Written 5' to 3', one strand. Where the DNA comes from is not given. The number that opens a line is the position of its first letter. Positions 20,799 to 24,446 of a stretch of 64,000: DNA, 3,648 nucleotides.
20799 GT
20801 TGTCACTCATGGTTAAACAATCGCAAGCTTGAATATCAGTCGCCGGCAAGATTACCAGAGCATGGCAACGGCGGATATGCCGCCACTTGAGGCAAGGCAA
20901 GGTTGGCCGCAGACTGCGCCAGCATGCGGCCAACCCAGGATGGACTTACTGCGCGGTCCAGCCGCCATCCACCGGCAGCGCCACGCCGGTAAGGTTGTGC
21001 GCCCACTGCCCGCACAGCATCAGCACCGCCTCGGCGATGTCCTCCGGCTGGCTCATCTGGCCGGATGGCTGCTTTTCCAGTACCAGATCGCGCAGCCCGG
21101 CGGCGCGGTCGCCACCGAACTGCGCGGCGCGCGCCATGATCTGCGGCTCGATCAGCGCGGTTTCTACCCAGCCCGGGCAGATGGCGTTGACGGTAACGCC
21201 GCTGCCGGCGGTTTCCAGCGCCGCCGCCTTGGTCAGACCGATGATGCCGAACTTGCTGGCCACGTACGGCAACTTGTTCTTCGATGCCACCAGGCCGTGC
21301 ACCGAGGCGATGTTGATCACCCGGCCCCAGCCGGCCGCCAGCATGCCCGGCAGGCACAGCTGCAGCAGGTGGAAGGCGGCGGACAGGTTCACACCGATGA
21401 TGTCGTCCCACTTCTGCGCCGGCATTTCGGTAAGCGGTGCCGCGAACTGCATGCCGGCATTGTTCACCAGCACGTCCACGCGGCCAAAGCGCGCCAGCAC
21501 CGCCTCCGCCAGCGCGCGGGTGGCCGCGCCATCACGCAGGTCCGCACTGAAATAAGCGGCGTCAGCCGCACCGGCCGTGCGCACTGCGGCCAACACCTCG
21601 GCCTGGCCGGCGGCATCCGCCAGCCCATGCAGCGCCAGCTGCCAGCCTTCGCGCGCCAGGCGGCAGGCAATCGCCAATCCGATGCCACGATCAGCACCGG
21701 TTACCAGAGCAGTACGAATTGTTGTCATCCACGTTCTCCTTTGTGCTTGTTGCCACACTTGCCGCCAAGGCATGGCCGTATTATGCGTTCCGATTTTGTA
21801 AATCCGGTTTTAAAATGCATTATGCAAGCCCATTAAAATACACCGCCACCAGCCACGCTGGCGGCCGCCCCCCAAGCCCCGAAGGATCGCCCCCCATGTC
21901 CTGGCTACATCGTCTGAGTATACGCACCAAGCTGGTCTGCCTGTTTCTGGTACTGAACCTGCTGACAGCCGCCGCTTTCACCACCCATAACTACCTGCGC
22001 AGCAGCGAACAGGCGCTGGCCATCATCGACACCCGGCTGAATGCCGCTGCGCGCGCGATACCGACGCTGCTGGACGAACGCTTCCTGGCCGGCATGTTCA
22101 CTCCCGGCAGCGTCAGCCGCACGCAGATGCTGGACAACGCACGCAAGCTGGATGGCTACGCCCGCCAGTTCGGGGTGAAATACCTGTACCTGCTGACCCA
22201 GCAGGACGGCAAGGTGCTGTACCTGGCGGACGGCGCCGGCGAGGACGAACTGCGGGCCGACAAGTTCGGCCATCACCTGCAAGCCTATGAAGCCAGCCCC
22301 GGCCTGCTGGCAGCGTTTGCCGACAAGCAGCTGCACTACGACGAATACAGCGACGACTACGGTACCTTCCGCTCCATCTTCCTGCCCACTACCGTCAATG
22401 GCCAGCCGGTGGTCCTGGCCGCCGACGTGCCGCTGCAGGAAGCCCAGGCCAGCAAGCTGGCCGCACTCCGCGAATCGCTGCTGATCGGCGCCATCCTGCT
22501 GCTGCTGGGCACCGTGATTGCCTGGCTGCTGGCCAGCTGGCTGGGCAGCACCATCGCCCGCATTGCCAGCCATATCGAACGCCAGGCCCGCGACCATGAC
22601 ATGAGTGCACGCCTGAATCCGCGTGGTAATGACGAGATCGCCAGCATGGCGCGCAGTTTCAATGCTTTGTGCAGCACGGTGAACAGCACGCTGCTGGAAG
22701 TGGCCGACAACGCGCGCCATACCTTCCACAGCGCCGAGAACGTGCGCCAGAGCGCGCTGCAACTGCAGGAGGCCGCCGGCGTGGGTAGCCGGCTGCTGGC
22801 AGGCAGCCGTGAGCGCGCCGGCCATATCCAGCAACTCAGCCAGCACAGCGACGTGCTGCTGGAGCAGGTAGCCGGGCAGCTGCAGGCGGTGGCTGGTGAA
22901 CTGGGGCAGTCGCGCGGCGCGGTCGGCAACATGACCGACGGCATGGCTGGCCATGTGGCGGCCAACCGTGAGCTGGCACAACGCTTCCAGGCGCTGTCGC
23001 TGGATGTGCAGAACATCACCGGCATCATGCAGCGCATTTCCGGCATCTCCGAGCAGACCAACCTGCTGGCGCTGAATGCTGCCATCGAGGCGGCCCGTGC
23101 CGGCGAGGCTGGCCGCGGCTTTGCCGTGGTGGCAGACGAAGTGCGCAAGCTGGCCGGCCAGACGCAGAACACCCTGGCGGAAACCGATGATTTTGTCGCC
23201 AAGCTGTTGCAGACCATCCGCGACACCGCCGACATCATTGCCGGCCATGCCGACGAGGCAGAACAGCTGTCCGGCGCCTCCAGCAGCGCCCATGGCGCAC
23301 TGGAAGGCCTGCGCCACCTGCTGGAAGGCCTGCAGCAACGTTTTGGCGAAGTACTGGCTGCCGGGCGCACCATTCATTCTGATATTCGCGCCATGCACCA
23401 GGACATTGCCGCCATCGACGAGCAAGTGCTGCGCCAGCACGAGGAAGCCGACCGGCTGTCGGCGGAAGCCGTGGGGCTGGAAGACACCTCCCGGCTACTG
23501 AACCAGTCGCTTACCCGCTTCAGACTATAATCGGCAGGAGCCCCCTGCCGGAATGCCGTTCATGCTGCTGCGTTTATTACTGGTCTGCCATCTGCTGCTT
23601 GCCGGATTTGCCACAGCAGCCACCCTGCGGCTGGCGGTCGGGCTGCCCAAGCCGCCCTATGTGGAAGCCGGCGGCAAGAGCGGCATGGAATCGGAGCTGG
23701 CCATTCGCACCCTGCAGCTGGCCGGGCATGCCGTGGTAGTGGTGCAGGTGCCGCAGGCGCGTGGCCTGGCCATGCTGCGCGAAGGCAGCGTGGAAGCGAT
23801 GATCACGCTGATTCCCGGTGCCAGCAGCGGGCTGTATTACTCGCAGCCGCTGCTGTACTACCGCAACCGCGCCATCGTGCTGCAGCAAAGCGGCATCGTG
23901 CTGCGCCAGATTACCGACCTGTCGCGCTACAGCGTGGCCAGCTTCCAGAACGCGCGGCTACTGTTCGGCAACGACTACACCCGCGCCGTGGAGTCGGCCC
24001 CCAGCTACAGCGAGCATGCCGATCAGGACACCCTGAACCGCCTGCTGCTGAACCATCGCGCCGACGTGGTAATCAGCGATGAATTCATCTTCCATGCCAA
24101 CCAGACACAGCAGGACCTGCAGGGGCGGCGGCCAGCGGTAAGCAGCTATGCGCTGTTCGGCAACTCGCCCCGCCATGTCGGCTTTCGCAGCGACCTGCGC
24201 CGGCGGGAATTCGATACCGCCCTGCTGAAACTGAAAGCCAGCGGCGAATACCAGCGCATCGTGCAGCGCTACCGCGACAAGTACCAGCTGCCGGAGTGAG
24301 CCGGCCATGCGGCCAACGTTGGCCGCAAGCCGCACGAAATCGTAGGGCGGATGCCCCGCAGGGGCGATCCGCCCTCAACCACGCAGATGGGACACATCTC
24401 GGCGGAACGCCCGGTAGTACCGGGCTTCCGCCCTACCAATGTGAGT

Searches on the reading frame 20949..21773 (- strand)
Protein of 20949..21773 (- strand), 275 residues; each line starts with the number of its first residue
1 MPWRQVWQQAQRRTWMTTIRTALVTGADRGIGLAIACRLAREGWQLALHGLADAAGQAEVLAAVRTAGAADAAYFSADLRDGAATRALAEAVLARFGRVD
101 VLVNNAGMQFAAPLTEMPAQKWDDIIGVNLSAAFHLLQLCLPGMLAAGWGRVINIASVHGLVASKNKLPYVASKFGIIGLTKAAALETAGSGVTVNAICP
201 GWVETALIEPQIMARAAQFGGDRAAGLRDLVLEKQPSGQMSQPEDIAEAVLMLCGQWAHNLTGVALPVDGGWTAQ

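Call 46: search_protein_families(library=pfam, proteins=[window:20949-21773:-], max_evalue=0.001)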
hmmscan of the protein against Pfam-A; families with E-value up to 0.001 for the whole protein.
window:20949-21773:- (275 aa): 4 families
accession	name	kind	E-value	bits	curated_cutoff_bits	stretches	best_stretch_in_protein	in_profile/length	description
PF00106.31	adh_short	-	2.9e-54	184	26.6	1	21-209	2-188/195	short chain dehydrogenase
PF13561.12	adh_short_C2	-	6.1e-53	180.3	27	1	26-273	1-236/236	Enoyl-(Acyl carrier protein) reductase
PF08659.16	KR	-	2.3e-08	34.6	22.6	1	21-172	2-151/180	KR domain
PF23441.1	SDR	-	4.3e-06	26.7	27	1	68-271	59-254/258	SDR-like rossmann domain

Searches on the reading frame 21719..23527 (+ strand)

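Call 46: search_protein_families(library=pfam, proteins=[window:21719-23527:+], max_evalue=0.001)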
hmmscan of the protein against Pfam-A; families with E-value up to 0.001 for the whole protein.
window:21719-23527:+ (603 aa): 2 families
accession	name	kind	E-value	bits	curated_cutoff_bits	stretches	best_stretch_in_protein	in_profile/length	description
PF00015.26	MCPsignal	-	1.5e-30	106.7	34.6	1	413-568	22-170/172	Methyl-accepting chemotaxis protein (MCP) signalling domain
PF00672.30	HAMP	-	1.4e-05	25.7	25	1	271-316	2-46/53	HAMP domain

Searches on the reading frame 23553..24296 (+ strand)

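Call 46: search_protein_families(library=pfam, proteins=[window:23553-24296:+], max_evalue=0.001)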
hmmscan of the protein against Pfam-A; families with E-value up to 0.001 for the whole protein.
window:23553-24296:+ (248 aa): 1 family
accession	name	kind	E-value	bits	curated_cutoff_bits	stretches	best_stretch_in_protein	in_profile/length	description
PF00497.25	SBP_bac_3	-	6.6e-05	23.1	26.4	1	33-240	9-129/132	Bacterial extracellular solute-binding proteins, family 3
